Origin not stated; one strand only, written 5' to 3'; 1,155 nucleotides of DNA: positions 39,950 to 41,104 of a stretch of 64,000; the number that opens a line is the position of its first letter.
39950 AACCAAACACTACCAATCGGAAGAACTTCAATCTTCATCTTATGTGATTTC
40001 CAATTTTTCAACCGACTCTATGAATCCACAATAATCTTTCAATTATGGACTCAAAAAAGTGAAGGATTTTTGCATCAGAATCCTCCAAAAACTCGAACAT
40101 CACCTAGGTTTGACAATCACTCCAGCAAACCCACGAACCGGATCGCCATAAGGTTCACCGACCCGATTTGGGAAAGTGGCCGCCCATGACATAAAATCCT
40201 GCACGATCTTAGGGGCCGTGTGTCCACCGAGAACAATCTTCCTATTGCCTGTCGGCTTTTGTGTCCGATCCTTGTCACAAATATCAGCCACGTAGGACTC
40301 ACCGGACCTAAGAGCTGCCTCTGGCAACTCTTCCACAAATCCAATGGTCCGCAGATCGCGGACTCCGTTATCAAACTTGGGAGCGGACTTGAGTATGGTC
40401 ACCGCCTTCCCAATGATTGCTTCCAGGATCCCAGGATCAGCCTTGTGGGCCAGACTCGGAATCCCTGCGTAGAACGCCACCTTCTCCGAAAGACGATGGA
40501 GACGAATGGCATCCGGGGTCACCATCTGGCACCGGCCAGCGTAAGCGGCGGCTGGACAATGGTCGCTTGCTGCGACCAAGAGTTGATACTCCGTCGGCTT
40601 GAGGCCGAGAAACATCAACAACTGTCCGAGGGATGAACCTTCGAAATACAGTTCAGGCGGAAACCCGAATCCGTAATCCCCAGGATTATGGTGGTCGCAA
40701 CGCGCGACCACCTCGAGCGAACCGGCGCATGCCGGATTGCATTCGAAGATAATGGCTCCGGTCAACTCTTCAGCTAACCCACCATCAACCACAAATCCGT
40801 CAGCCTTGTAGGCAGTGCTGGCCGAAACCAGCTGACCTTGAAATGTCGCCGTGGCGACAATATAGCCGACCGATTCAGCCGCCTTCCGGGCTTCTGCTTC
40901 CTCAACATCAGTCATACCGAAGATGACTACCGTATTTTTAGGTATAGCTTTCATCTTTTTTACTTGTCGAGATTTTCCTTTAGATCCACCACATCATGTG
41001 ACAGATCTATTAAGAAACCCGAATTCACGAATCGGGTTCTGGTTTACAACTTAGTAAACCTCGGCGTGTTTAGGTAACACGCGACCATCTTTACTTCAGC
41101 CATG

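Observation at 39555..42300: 2.7-kb GC-rich foreign island of four unknown genes (incl. a divergent DHH/DHHA1-like phosphoesterase) inserted between rny and a TrmB-family regulator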

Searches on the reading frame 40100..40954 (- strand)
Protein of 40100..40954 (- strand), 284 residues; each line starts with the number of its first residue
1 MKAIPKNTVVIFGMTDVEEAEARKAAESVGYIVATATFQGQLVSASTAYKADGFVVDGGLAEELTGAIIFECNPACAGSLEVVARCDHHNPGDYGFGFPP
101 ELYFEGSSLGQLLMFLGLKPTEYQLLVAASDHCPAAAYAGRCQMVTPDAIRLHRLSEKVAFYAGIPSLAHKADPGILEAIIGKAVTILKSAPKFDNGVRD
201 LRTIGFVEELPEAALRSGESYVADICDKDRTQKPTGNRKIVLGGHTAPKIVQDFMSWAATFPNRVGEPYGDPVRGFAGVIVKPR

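Call 6: search_protein_families(library=pfam, proteins=[window:40100-40954:-], max_evalue=1)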
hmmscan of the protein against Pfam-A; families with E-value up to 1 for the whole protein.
window:40100-40954:- (284 aa): 0 families

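Call 7: search_protein_families(library=phrogs, proteins=[window:40100-40954:-], max_evalue=1)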
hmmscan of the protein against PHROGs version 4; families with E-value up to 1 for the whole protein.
window:40100-40954:- (284 aa): 0 families

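Call 8: search_protein_families(library=padloc, proteins=[window:40100-40954:-], max_evalue=1)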
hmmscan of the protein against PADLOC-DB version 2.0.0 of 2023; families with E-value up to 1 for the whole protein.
window:40100-40954:- (284 aa): 0 families

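Call 9: find_encoding_contigs(protein=window:40100-40954:-, flank=10000, max_places=10)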
Protein window:40100-40954:- (284 aa): no gene with exactly this product is on record in the collection.

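Call 11: find_homologous_proteins(query=window:40100-40954:-, max_evalue=0.001)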
Query window:40100-40954:- (284 aa): 130 proteins with E <= 0.001 among 2280 candidates; the best 120 are listed.
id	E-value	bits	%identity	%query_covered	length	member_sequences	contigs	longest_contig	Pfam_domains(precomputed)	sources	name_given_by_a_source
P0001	4.2e-188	642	100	100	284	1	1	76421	-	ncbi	-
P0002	5.1e-109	382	63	98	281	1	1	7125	-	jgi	jgi:hypothetical protein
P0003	1.2e-108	381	65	97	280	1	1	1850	-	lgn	-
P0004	3.0e-108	380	63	98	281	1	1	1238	-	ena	-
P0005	8.7e-107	375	62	98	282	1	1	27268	-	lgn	-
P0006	9.6e-107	375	63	96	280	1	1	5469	-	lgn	-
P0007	2.8e-106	373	63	97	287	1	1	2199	-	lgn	-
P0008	3.8e-105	370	61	98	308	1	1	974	-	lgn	-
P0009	6.8e-104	365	62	98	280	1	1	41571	-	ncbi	-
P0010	8.6e-104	365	62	97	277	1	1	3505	-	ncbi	-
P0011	1.6e-102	361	62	98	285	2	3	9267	-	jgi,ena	-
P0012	4.7e-101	356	59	98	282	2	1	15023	-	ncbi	ncbi:MAG: hypothetical protein WCO23_01350 [bacterium]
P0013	4.9e-99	349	60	98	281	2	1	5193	-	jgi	-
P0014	6.2e-97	343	60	98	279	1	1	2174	-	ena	-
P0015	8.1e-95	336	57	98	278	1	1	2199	-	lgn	-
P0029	7.6e-87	309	52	98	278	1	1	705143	-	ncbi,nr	ncbi:hypothetical protein IPJ63_03415 [Candidatus Nomurabacteria bacterium]|nr:MAG: hypothetical pro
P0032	1.1e-85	306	53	98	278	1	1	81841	-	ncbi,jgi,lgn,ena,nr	ncbi:MAG: hypothetical protein OEV93_00325 [Candidatus Moranbacteria bacterium]|nr:hypothetical prot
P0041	3.4e-84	301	54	98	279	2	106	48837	-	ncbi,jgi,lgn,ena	-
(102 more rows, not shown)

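Call 12: find_encoding_contigs(protein=P0029, flank=8000, max_places=3)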
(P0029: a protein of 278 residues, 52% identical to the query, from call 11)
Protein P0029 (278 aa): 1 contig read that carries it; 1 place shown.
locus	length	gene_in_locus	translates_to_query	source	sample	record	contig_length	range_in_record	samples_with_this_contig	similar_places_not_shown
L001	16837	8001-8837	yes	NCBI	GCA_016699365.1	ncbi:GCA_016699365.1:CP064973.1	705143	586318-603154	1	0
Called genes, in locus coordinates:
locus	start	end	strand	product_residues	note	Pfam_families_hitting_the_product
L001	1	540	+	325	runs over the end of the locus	PF14493:HTH_40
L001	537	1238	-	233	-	PF00970:FAD_binding_6, PF00175:NAD_binding_1 (weak)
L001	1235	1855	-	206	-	-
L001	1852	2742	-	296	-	PF02424:ApbE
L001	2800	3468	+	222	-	PF00072:Response_reg, PF00486:Trans_reg_C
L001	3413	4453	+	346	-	PF00512:HisKA, PF02518:HATPase_c, PF13589:HATPase_c_3 (weak)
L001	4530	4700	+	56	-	PF00301:Rubredoxin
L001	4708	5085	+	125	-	-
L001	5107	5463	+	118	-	-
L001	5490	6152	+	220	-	-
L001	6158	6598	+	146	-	-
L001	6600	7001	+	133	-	PF19197:DUF5872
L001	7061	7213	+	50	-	-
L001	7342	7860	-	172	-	PF00857:Isochorismatase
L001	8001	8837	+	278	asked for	-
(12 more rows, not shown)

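Call 13: find_encoding_contigs(protein=P0032, flank=8000, max_places=3)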
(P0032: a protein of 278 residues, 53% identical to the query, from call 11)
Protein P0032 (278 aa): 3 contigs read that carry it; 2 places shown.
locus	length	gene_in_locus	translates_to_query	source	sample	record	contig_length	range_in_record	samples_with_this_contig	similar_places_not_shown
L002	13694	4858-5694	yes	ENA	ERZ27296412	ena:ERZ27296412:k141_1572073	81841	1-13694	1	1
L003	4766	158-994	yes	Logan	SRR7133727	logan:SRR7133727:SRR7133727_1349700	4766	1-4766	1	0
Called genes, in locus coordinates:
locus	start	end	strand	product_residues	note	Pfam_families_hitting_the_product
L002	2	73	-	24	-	?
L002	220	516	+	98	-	-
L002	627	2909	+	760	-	-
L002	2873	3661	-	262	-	PF01978:TrmB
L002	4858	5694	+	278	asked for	-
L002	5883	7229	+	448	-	PF00155:Aminotran_1_2 (faint), PF00266:Aminotran_5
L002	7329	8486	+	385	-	-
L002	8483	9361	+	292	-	-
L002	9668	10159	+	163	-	-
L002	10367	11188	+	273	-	PF13671:AAA_33, PF08433:KTI12 (weak)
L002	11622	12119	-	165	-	PF01936:NYN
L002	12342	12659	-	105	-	PF00312:Ribosomal_S15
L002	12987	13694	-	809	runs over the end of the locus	PF00521:DNA_topoisoIV, PF03989:DNA_gyraseA_C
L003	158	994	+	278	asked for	-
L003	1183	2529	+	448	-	PF00155:Aminotran_1_2 (faint), PF00266:Aminotran_5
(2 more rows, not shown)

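Call 14: find_encoding_contigs(protein=P0041, flank=8000, max_places=4)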
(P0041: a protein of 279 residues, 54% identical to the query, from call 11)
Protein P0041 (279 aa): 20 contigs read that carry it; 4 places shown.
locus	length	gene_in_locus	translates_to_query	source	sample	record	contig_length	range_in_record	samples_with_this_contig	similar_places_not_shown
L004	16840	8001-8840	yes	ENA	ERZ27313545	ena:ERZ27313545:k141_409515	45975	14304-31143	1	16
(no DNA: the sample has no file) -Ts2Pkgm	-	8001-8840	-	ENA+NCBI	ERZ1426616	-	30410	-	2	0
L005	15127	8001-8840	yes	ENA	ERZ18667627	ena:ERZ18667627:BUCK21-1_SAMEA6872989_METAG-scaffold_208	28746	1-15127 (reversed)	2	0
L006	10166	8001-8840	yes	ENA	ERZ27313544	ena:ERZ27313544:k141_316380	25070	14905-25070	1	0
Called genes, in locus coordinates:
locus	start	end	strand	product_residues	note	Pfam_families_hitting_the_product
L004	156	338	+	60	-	-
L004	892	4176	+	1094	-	-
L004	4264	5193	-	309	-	PF01978:TrmB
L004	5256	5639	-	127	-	PF05635:23S_rRNA_IVP, PF22296:bAvd (weak)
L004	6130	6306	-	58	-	-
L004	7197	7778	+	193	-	-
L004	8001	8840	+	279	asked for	-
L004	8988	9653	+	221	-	-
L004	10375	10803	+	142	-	-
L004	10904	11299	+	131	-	-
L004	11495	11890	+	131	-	-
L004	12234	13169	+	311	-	-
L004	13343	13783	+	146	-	-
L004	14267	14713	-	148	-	PF02367:TsaE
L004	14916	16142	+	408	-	-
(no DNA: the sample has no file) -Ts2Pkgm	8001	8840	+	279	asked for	-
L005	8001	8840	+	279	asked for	-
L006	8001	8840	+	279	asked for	-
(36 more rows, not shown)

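Call 19: search_solved_structures(query=A1, max_evalue=10, show_alignments=2)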
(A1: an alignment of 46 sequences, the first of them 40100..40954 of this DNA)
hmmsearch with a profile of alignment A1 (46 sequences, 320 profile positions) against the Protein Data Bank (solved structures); distinct sequences matched with E-value up to 10: 8.
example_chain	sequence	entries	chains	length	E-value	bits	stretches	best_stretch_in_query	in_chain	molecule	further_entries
9lq9_A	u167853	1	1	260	0.0013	21.3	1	17-150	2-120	NrN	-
9lqc_A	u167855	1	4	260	0.0084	18.6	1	17-148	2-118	NrN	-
9lqa_A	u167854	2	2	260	0.046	16.2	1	17-150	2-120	NrN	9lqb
1wpn_A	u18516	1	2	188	0.4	13.1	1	26-136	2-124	Manganese-dependent inorganic pyrophosphatase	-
1x4f_A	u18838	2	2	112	1.1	11.6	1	138-168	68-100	Matrin 3 | Matrin-3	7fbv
3ma9_A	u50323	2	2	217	1.3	11.4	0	119-151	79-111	Transmembrane glycoprotein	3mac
2cmr_A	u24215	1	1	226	1.3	11.3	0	119-151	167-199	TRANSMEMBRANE GLYCOPROTEIN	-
2xra_A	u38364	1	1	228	1.5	11.2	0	119-151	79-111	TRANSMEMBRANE PROTEIN GP41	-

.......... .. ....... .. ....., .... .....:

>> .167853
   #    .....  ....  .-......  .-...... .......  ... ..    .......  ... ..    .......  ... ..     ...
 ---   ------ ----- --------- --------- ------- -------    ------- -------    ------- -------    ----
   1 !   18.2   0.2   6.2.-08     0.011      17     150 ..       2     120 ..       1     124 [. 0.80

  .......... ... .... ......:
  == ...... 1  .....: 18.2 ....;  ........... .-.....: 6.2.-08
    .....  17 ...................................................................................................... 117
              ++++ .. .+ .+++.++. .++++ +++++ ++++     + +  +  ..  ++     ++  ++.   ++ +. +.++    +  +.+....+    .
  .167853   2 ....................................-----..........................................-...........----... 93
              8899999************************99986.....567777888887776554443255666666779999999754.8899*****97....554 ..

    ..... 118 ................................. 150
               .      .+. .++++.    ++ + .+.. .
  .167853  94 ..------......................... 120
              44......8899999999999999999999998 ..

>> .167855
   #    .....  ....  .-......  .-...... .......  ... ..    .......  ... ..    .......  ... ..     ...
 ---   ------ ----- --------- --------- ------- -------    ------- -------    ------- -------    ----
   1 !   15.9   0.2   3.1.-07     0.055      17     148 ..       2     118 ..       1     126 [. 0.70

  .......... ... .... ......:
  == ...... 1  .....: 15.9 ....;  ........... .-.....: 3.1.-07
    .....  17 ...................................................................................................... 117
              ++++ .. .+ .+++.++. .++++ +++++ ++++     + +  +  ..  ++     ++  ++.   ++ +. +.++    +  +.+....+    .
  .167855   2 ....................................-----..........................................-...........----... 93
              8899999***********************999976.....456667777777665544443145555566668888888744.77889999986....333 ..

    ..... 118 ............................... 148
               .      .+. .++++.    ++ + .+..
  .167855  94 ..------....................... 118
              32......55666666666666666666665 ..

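Call 32: search_protein_families(library=ncbifam, proteins=[window:40100-40954:-], max_evalue=1)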
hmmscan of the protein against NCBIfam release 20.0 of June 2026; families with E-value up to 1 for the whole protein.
window:40100-40954:- (284 aa): 0 families

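Call 33: predict_structure(alignment_id=A1)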
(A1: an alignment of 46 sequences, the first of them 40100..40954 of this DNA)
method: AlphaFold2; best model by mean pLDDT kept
length: 284 residues; sequences in the alignment: 46
mean_pLDDT: 95.9   pTM: 0.89
mean pLDDT of the five models: 95.9, 95.7, 95.6, 95.4, 95.3
residues with pLDDT >= 90: 268; 70-90: 13; 50-70: 3; < 50: 0
segments of 3 or more residues with pLDDT < 50: none
pLDDT, mean of each block of 10 residues (from residue 1): 80 97 97 97 95 94 94 98 96 93 97 98 98 95 98 98 97 98 98 97 96 98 96 96 96 98 97 93 94
secondary structure, 60 per line:
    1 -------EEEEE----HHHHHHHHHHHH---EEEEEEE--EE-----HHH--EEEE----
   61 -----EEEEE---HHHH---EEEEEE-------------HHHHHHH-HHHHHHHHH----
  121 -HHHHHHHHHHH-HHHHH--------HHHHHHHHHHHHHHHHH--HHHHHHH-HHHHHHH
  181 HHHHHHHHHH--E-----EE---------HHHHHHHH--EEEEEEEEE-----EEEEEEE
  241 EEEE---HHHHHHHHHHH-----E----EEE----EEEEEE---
elements in order: E8-12 H17-28 E32-38 E53-56 E66-70 H74-77 E81-86 H100-106 H108-116 H122-132 H134-138 H147-163 H166-172 H174-190 H210-217 E220-228 E234-244 H248-258 E269-271 E276-281

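Call 34: find_related_loci(query=A1, collection=viral_contigs, flank=8000)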
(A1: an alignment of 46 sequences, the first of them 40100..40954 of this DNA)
Query A1 (284 aa) in viral_contigs; peptide patterns used: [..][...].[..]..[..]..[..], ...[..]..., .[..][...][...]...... (x = any residue, [..] = any of these).
293 stretches matched a pattern; 55 encode a relative of the query (tblastn E <= 1e-3); 54 distinct loci.
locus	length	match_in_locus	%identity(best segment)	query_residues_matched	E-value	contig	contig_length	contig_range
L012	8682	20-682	41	80-284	4e-45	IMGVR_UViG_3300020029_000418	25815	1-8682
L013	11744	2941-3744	37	6-283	4e-31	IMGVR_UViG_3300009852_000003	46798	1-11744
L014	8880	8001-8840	32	9-278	2e-25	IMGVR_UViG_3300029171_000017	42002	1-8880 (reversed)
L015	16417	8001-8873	30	7-278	6e-24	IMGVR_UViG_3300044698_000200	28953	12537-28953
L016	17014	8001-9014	31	9-278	5e-25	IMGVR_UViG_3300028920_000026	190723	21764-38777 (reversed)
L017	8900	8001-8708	33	83-281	4e-23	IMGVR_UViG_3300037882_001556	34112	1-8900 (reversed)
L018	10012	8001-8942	30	3-278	9e-23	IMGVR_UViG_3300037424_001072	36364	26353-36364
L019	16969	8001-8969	30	6-278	1e-22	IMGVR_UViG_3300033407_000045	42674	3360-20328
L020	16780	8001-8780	29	6-278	2e-22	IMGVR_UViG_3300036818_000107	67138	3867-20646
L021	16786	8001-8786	30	6-281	9e-22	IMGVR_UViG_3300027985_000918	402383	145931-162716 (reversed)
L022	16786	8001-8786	30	6-281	9e-22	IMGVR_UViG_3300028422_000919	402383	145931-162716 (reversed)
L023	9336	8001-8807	29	4-278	1e-21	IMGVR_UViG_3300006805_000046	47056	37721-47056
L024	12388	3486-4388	33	10-278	3e-21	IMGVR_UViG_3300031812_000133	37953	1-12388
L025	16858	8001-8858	29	4-278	2e-19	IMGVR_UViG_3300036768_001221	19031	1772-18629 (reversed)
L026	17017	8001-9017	27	7-278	2e-19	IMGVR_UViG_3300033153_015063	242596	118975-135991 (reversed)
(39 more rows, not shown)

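Call 38: fold_search(model_id=the predicted structure, library=pdb)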
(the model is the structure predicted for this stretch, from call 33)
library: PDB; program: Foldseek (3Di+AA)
matches with E <= 10: 644; with E <= 0.001: 6
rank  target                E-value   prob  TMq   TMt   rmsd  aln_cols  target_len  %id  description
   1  9lqb                  4.9e-06  1.00  0.50  0.55   6.5       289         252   14  Crystal structure of NrN E21A in complex with SAH-AMP (released 2025-11-26)
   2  9lqa                  6.9e-06  1.00  0.50  0.56   6.4       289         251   14  Crystal structure of NrN E21A in complex with SAM-AMP (released 2025-11-26)
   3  9lq9                  9.7e-06  1.00  0.49  0.55   6.2       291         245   15  Crysral structure of NrN (released 2025-11-26)
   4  9lqc_A                3.5e-05  1.00  0.49  0.54   6.6       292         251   15  Crystal structure of NrN D119A in complex with SAH-AMP (released 2025-11-26)
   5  9r7o_A                5.3e-04  0.99  0.37  0.34  11.4       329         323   13  DhhP of Borrelia burgdorferi in complex with AMP (released 2026-01-21)
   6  9r99_A                5.6e-04  0.99  0.37  0.34  10.2       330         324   12  DhhP of Borrelia burgdorferi in complex with MD1252 (released 2026-01-21)
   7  6nly_B                1.4e-02  0.87  0.22  0.31   9.6       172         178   16  Fragment of human mitochondrial Alanyl-tRNA Synthetase C-Ala domain (released 2020-01-15)
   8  7e15_D                3.2e-02  0.44  0.29  0.21  12.7       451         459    9  Protein ternary complex working for DNA replication initiation (released 2021-10-06)
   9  7e15_A                3.4e-02  0.63  0.35  0.24  11.7       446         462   10  Protein ternary complex working for DNA replication initiation (released 2021-10-06)
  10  7er6_A                4.8e-02  0.20  0.14  0.18  12.4       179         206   15  Crystal structure of human Biliverdin IX-beta reductase B (released 2022-01-19)
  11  7mwr_A                5.4e-02  0.28  0.15  0.20  16.1       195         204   15  Structure of De Novo designed beta sheet heterodimer LHD101A53/B4 (released 2022-01-19)
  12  9a7x_B                6.8e-02  0.75  0.24  0.09  11.9       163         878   16  Integrative model of ISPT-SYA by crosslinking MS and deep learning (released 2024-09-18)
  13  7er7_A                1.1e-01  0.15  0.14  0.18  12.2       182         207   15  Crystal structure of hyman Biliverdin IX-beta reductase B with Tamibarotene (A80) (released 2022-01-19)
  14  3eq2_A                1.2e-01  0.08  0.13  0.11  27.6       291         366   12  Structure of Hexagonal Crystal form of Pseudomonas aeruginosa RssB (released 2009-10-20)
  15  3zxo_A                1.6e-01  0.28  0.13  0.28  10.8       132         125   13  CRYSTAL STRUCTURE OF THE MUTANT ATP-BINDING DOMAIN OF MYCOBACTERIUM TUBERCULOSIS DOSS (released 2011-08-24)
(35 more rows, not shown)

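Call 61: search_dna_similar(query=window:40100-40954:-, collection=phages, mode=protein, max_evalue=0.001, max_rows=40)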
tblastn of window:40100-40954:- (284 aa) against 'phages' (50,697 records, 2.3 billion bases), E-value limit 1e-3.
No match.

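Call 65: search_protein_families(library=phrogs, alignment_id=A3, max_evalue=0.00001)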
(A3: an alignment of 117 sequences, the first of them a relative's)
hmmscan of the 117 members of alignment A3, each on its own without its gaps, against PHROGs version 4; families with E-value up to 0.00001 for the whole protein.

A. member 1, L012:937-1242:+ (102 aa): 0 families

B. families by the number of members that match (of 117 scanned): 46 families (the first 25 are shown)
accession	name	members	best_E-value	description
phrog_7713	-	3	2.3e-40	-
phrog_31265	-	3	7e-25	-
phrog_24053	-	2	1.2e-63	-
phrog_923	-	2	2e-32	-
phrog_116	-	2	3.5e-21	DNA methyltransferase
phrog_15350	-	2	1.2e-19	-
phrog_31567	-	2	6.6e-14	-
phrog_190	-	2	1.8e-13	Holliday junction resolvase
phrog_12514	-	2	1.7e-12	-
phrog_30240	-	2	1.8e-11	-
phrog_22583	-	2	3.8e-08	-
phrog_7653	-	2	3.2e-06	-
phrog_16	-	1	4.2e-73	DNA helicase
phrog_62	-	1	2.3e-65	DNA helicase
phrog_56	-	1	2.5e-64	DNA methyltransferase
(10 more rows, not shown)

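Call 66: search_protein_families(library=pfam, alignment_id=A3, max_evalue=0.00001)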
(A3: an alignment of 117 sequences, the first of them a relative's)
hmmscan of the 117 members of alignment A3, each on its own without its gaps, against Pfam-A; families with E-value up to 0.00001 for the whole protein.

A. member 1, L012:937-1242:+ (102 aa): 0 families

B. families by the number of members that match (of 117 scanned): 21 families
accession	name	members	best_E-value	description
PF00805.28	Pentapeptide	2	1.5e-43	Pentapeptide repeats (8 copies)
PF13599.13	Pentapeptide_4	2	1e-11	Pentapeptide repeat region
PF13576.12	Pentapeptide_3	2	1.5e-11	Pentapeptide repeats (9 copies)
PF13519.12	VWA_2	2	1.3e-09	von Willebrand factor type A domain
PF13479.12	AAA_24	1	3.2e-50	AAA domain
PF01078.27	Mg_chelatase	1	2.1e-34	Magnesium chelatase, subunit ChlI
PF09524.15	Phg_2220_C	1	9.7e-27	Conserved phage C-terminus (Phg_2220_C)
PF02086.21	MethyltransfD12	1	7.2e-25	D12 class N6 adenine-specific DNA methyltransferase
PF13614.12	AAA_31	1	1.7e-22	AAA domain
PF01555.25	N6_N4_Mtase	1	9.1e-18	DNA methylase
PF17338.8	GP88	1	1.9e-16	Gene product 88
PF01656.29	CbiA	1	5.4e-15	CobQ/CobB/MinD/ParA nucleotide binding domain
PF09140.17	MipZ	1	2.4e-12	ATPase MipZ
PF00145.23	DNA_methylase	1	1e-10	C-5 cytosine-specific DNA methylase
PF24703.2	DUF7666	1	5e-09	Domain of unknown function (DUF7666)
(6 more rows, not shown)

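Call 69: find_encoding_contigs(protein=P0009, flank=8000, max_places=2)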
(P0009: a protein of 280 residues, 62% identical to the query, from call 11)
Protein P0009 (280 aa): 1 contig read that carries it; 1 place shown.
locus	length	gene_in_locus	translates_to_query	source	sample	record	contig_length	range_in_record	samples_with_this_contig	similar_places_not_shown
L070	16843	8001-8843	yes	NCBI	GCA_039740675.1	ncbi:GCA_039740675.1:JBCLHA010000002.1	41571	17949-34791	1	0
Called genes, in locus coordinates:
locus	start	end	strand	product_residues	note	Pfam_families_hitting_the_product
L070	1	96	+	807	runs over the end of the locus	PF00515:TPR_1 (faint), PF13181:TPR_8 (faint), PF13414:TPR_11 (faint), PF21033:RMD1-3 (faint), PF07719:TPR_2 (faint), PF12895:ANAPC3 (faint), PF13432:TPR_16 (faint), PF14559:TPR_19 (faint), +2 more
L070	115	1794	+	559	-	PF03023:MurJ, PF13440:Polysacc_synt_3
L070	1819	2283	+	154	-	PF01936:NYN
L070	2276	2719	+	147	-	PF18823:InPase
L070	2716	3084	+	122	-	PF00903:Glyoxalase, PF12681:Glyoxalase_2 (weak)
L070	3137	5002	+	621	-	PF00009:GTP_EFTU, PF03144:GTP_EFTU_D2, PF14492:EFG_III (weak), PF00679:EFG_C, PF06421:LepA_C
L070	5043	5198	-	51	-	-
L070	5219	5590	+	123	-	PF04977:DivIC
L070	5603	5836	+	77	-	PF05768:Glrx-like (weak), PF00462:Glutaredoxin, PF13417:GST_N_3 (weak)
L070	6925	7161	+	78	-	-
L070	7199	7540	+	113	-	-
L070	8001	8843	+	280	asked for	-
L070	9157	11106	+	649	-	PF00270:DEAD, PF00271:Helicase_C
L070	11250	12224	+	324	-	-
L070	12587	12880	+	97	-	-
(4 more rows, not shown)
